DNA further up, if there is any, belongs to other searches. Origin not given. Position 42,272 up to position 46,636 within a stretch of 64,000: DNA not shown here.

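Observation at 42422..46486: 1354-aa internally duplicated envelope protein of no recognisable family sitting where nlpD(-rpoS) normally follows surE-pcm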

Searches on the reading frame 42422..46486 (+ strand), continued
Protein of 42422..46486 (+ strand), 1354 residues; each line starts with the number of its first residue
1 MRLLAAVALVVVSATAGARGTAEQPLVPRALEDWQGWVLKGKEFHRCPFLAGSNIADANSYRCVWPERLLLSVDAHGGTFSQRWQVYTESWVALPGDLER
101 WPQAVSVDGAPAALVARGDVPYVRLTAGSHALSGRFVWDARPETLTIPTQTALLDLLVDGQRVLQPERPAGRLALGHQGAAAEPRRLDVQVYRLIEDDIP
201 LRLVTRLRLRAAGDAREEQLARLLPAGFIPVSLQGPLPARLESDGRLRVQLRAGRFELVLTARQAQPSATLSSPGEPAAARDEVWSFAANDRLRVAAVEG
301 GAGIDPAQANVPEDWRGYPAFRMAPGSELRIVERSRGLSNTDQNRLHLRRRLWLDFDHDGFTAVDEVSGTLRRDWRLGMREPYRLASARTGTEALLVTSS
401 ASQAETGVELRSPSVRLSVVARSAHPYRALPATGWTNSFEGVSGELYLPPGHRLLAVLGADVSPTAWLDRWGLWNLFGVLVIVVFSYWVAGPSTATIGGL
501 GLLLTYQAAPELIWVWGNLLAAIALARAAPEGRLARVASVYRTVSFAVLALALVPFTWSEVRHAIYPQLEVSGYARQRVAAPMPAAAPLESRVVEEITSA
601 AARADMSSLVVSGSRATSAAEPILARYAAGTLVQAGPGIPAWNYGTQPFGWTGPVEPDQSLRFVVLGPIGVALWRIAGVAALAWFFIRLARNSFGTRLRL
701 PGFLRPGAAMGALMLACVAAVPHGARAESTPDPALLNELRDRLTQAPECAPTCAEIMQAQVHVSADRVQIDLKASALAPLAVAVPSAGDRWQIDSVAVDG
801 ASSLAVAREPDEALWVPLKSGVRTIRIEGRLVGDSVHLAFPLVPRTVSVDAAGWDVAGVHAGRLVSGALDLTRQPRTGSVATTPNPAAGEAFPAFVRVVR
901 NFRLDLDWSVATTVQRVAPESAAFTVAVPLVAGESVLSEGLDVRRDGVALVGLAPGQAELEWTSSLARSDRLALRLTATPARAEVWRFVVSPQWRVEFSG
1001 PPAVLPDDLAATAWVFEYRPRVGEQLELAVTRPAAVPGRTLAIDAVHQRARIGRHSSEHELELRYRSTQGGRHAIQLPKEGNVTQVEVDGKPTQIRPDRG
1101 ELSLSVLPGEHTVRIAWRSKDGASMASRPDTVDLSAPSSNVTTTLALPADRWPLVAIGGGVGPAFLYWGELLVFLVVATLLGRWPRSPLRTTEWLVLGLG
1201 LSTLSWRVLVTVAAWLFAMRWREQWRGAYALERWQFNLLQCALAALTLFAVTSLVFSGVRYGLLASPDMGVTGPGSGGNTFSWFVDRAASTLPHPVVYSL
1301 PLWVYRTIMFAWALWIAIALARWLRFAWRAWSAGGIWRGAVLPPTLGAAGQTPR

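Call 50: list_cluster_members(proteins=[P0264, P0263, P0233, P0165, P0204, P0224, P0155, P0162, P0244, P0249])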
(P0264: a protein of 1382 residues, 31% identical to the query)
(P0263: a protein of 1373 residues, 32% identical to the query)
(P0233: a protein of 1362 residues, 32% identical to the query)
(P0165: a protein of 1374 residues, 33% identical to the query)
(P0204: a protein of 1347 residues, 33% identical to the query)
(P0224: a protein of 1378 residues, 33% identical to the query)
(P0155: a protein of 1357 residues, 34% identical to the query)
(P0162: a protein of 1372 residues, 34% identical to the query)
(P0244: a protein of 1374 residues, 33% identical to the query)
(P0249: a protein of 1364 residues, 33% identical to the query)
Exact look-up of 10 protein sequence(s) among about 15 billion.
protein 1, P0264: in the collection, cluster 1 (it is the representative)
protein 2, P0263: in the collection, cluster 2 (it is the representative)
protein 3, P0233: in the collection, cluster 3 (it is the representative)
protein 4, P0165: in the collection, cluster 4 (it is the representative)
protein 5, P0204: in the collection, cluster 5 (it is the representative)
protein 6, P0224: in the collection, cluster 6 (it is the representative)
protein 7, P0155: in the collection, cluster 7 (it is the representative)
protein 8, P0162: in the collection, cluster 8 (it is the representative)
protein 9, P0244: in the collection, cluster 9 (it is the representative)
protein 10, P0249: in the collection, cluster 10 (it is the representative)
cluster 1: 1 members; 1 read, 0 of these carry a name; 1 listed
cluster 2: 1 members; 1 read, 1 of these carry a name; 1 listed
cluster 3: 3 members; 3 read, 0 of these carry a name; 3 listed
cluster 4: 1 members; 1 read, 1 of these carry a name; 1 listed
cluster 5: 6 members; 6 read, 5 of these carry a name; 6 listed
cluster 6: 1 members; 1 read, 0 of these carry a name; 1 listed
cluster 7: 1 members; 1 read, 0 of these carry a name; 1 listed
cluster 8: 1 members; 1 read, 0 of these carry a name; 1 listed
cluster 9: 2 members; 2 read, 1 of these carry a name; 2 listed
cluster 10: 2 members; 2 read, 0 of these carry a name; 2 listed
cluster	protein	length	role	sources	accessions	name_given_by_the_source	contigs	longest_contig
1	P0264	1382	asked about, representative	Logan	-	-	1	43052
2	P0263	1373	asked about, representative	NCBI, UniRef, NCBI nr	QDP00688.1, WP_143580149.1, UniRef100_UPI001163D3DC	hypothetical protein [Thalassotalea sp. PS06] | hypothetical protein n=1 Tax=Thalassotalea sp. PS06 TaxID=2594005 RepID=UPI001163D3DC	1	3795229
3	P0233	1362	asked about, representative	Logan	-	-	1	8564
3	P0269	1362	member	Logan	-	-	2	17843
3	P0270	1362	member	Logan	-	-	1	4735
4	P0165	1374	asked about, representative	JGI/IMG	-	hypothetical protein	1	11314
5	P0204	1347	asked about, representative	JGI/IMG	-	hypothetical protein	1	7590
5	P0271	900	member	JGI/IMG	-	hypothetical protein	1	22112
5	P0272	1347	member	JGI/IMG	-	hypothetical protein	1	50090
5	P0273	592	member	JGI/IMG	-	hypothetical protein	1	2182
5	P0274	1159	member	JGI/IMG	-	hypothetical protein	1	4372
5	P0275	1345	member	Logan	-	-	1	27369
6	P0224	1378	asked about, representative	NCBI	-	-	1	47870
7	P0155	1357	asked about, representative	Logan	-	-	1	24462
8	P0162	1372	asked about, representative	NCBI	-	-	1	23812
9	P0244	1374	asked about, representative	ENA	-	-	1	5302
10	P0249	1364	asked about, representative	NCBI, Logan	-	-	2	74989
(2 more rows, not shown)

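Call 51: find_encoding_contigs(protein=P0263, flank=10000, max_places=1)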
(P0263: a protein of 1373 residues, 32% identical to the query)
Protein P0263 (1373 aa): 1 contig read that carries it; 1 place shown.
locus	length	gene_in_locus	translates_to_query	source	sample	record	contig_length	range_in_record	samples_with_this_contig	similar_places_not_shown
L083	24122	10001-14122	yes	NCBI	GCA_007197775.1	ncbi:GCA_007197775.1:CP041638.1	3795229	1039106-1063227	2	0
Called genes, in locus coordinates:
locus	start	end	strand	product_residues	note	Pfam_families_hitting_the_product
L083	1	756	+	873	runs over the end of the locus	PF01411:tRNA-synt_2c, PF07973:tRNA_SAD, PF02272:DHHA1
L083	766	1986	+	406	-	PF00696:AA_kinase, PF01842:ACT (faint), PF22468:ACT_9 (weak), PF13840:ACT_7, PF22468:ACT_9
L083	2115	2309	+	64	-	PF02599:CsrA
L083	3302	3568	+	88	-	PF04277:OAD_gamma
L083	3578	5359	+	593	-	PF00682:HMGL-like, PF02436:PYC_OADA, PF25984:BSH_YknX (faint), PF00364:Biotin_lipoyl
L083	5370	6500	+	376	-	PF03977:OAD_beta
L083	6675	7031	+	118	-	PF00903:Glyoxalase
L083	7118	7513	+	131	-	-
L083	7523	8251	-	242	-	PF00175:NAD_binding_1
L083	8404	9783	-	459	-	PF00270:DEAD, PF04851:ResIII, PF00271:Helicase_C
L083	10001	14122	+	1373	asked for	-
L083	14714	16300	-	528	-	PF07690:MFS_1, PF13000:Acatn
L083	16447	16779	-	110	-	-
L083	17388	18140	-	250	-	PF01695:IstB_IS21, PF00308:Bac_DnaA, PF02562:PhoH (weak)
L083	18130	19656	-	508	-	PF02796:HTH_7 (weak), PF08281:Sigma70_r4_2 (weak), PF13412:HTH_24 (faint), PF22483:Mu-transpos_C_2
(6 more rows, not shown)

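Call 52: find_encoding_contigs(protein=P0249, flank=10000, max_places=1)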
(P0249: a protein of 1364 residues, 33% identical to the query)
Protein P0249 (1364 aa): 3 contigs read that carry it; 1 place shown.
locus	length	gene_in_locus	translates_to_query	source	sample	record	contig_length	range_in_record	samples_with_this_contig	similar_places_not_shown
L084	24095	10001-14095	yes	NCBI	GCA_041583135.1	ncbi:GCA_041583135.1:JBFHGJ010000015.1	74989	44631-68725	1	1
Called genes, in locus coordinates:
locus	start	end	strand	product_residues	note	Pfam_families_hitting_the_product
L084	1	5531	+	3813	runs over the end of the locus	PF25564:DUF7933, PF19078:Big_12, PF13205:Big_5, PF17803:Cadherin_4, PF17892:Cadherin_5, PF17963:Big_9, PF17803:Cadherin_4, PF17892:Cadherin_5, +23 more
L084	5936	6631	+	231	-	-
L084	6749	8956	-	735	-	PF00141:peroxidase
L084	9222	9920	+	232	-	PF00497:SBP_bac_3 (weak)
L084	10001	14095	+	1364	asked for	-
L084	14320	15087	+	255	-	PF00497:SBP_bac_3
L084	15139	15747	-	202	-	PF01810:LysE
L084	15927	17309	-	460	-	PF02233:PNTB, PF00205:TPP_enzyme_M (faint)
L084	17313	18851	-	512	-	PF05222:AlaDh_PNT_N, PF02826:2-Hacid_dh_C (faint), PF01262:AlaDh_PNT_C, PF12769:PNTB_4TM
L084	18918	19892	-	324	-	-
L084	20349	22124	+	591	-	PF00027:cNMP_binding, PF24179:NTE_Ploop, PF01734:Patatin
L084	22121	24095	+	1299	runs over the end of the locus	PF00668:Condensation, PF00501:AMP-binding, PF00550:PP-binding, PF00975:Thioesterase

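Call 53: find_encoding_contigs(protein=P0264, flank=10000, max_places=1)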
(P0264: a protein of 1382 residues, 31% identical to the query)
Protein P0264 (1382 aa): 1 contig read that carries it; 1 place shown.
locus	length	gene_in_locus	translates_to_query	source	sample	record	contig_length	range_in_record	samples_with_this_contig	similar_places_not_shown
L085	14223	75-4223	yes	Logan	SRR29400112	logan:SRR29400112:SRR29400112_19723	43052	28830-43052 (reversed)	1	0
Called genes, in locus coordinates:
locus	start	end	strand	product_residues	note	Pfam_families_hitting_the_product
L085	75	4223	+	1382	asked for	-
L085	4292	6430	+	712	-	-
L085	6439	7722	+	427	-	PF01841:Transglut_core, PF04473:DUF553 (weak)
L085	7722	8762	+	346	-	PF00515:TPR_1 (weak), PF07719:TPR_2 (weak), PF13181:TPR_8 (faint), PF13414:TPR_11 (weak), PF13432:TPR_16, PF13431:TPR_17 (weak), PF00515:TPR_1 (weak), PF07719:TPR_2 (weak), +3 more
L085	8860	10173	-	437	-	PF13173:AAA_14, PF13635:DUF4143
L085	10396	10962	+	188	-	-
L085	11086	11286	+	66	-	PF13560:HTH_31, PF12844:HTH_19, PF01381:HTH_3, PF13443:HTH_26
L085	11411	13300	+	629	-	PF12102:MrcB_N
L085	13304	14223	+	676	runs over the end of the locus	PF09823:DUF2357, PF04411:PDDEXK_7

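Call 56: find_homologous_proteins(query=P0263)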
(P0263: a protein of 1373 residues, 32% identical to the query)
Query P0263 (1373 aa): 97 proteins with E <= 0.001 among 8000 candidates.
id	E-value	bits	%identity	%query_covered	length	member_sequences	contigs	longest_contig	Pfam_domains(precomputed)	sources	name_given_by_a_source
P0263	0.0e+0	3146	100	100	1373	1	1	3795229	-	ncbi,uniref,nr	ncbi:hypothetical protein [Thalassotalea sp. PS06]|uniref:hypothetical protein n=1 Tax=Thalassotalea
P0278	0.0e+0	1736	54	100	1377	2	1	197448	-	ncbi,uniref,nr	ncbi:hypothetical protein FE810_10650 [Thalassotalea litorea]|uniref:Uncharacterized protein n=1 Tax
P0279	0.0e+0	1092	38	100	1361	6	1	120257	-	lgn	-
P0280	4.0e-293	994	36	99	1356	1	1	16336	-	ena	-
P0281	1.3e-282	959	35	100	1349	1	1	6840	-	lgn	-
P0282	3.2e-241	822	32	99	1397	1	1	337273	-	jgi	jgi:hypothetical protein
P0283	8.2e-234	797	32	99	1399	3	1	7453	-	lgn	-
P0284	9.6e-234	797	32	99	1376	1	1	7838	-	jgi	jgi:hypothetical protein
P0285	2.1e-226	773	32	99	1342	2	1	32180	-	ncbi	-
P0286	1.4e-219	750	32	99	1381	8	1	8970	-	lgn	-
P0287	1.3e-218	747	32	99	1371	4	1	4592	-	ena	-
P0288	1.4e-218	747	31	97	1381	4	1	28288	-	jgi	jgi:hypothetical protein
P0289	1.1e-217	744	32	100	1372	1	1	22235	-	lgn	-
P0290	3.2e-217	742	31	98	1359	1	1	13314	-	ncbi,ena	-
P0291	5.4e-217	741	31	99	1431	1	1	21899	-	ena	-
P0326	1.4e-194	667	30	98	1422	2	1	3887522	-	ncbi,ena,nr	nr:hypothetical protein [uncultured Desulfuromonas sp.]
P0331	5.9e-190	652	31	97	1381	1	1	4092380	-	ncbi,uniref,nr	ncbi:hypothetical protein PY254_16515 [Rhodanobacter sp. AS-Z3]|uniref:hypothetical protein n=1 Tax=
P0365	8.0e-140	486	27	97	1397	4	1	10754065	-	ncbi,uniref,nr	ncbi:hypothetical protein [Sandaracinus amylolyticus]|uniref:hypothetical protein n=1 Tax=Sandaracin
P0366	1.0e-139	485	28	98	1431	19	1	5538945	-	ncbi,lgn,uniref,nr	ncbi:hypothetical protein [Kinneretia aquatilis]|uniref:hypothetical protein n=1 Tax=Kinneretia aqua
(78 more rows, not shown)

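Call 57: find_encoding_contigs(protein=P0365, flank=8000, max_places=1)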
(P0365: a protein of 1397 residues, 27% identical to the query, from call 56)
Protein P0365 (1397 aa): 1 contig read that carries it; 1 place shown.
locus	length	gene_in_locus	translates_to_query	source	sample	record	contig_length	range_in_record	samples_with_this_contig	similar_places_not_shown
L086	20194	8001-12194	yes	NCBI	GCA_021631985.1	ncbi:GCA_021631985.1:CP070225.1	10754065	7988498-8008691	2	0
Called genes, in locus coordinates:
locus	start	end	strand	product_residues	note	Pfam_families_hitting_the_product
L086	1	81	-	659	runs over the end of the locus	PF00092:VWA, PF13519:VWA_2, PF13768:VWA_3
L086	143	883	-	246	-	PF20181:DUF6544, PF21900:DUF6920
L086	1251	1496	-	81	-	-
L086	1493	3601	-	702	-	PF01653:DNA_ligase_aden, PF03120:OB_DNA_ligase, PF14520:HHH_5 (weak), PF12826:HHH_2 (faint), PF00533:BRCT, PF12738:PTCB-BRCT (weak)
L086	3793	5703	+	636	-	PF13365:Trypsin_2, PF01223:Endonuclease_NS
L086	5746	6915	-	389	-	-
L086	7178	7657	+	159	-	-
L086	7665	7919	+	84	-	PF11272:DUF3072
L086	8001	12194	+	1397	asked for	-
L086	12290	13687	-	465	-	-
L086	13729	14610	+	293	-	-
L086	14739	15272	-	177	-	PF01814:Hemerythrin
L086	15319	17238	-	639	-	PF13426:PAS_9, PF00989:PAS, PF08448:PAS_4, PF13188:PAS_8, PF13426:PAS_9, PF08447:PAS_3, PF00512:HisKA, PF02518:HATPase_c, +1 more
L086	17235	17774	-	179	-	PF05099:TerB (faint)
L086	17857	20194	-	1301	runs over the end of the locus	PF00069:Pkinase, PF07714:PK_Tyr_Ser-Thr, PF03109:ABC1 (weak), PF13191:AAA_16, PF13401:AAA_22 (faint), PF13181:TPR_8 (faint), PF13424:TPR_12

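Call 58: find_encoding_contigs(protein=P0366, flank=8000, max_places=1)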
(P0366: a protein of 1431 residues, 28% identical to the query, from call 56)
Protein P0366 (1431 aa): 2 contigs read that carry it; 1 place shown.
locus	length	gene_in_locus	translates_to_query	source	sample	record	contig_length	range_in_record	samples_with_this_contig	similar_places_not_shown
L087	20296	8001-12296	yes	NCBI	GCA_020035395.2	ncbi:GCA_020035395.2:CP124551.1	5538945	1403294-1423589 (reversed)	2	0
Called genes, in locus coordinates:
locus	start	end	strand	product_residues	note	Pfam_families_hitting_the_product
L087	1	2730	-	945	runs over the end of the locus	PF00675:Peptidase_M16, PF05193:Peptidase_M16_C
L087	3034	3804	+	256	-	-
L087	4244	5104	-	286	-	PF00497:SBP_bac_3 (weak)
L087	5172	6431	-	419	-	PF07690:MFS_1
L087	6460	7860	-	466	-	PF01442:Apolipoprotein (weak), PF02646:RmuC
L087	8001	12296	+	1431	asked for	-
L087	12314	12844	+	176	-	-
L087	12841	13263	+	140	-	PF05232:BTP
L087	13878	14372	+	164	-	-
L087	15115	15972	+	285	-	-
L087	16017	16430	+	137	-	PF00903:Glyoxalase (weak), PF18029:Glyoxalase_6 (weak)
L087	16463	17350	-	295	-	-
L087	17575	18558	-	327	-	PF00389:2-Hacid_dh, PF02826:2-Hacid_dh_C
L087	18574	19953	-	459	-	PF16980:CitMHS_2, PF03600:CitMHS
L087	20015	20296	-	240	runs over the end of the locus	PF00881:Nitroreductase, PF14512:TM1586_NiRdase (faint)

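Call 59: find_encoding_contigs(protein=P0326, flank=8000, max_places=1)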
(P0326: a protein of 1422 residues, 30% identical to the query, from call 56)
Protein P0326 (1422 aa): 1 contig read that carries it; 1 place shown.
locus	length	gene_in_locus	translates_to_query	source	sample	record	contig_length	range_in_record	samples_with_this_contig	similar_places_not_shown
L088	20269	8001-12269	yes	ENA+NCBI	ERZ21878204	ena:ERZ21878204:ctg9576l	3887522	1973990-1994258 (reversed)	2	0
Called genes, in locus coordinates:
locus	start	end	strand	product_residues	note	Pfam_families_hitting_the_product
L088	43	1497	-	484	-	PF00005:ABC_tran, PF02463:SMC_N (faint), PF13191:AAA_16 (faint), PF13555:AAA_29 (faint), PF00005:ABC_tran, PF13304:AAA_21 (weak)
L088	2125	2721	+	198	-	PF03352:Adenine_glyco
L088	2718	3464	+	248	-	PF09413:DUF2007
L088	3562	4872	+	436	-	PF01966:HD (weak)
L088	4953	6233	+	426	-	-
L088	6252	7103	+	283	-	PF00106:adh_short, PF08659:KR, PF01370:Epimerase (weak), PF13460:NAD_binding_10 (weak), PF13561:adh_short_C2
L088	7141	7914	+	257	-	PF00561:Abhydrolase_1 (faint), PF12146:Hydrolase_4 (weak)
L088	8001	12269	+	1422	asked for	-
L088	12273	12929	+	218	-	PF13548:DUF4126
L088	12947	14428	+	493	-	PF03976:PPK2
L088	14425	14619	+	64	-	-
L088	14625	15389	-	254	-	-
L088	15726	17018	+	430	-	PF08668:HDOD (faint), PF01966:HD (weak), PF13487:HD_5, PF01966:HD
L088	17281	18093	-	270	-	PF02535:Zip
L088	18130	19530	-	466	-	PF00206:Lyase_1, PF10415:FumaraseC_C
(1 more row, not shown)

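Call 60: find_encoding_contigs(protein=P0331, flank=8000, max_places=1)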
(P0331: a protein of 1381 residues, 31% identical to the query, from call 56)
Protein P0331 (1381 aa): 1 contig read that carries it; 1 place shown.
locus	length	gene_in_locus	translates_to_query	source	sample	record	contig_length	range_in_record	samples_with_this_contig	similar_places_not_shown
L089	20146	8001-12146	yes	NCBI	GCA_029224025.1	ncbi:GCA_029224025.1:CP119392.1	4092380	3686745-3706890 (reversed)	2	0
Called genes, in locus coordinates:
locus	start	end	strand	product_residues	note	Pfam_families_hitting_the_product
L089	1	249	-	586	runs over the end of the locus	PF00749:tRNA-synt_1c, PF03950:tRNA-synt_1c_C, PF20974:tRNA-synt_1c_C2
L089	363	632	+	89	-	PF09413:DUF2007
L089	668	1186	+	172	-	PF00156:Pribosyltran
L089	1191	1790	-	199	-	-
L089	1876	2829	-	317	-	PF00126:HTH_1, PF03466:LysR_substrate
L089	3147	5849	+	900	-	PF17900:Peptidase_M1_N, PF01433:Peptidase_M1, PF11838:ERAP1_C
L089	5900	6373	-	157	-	-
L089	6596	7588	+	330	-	-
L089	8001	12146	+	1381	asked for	-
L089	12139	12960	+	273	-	PF17827:PrmC_N, PF00891:Methyltransf_2 (weak), PF05175:MTS, PF06325:PrmA (weak), PF13489:Methyltransf_23 (weak), PF13649:Methyltransf_25, PF13847:Methyltransf_31, PF08241:Methyltransf_11, +1 more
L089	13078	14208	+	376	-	PF04107:GCS2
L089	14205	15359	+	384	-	-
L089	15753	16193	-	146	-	-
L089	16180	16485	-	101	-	PF18660:Tsi6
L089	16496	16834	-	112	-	-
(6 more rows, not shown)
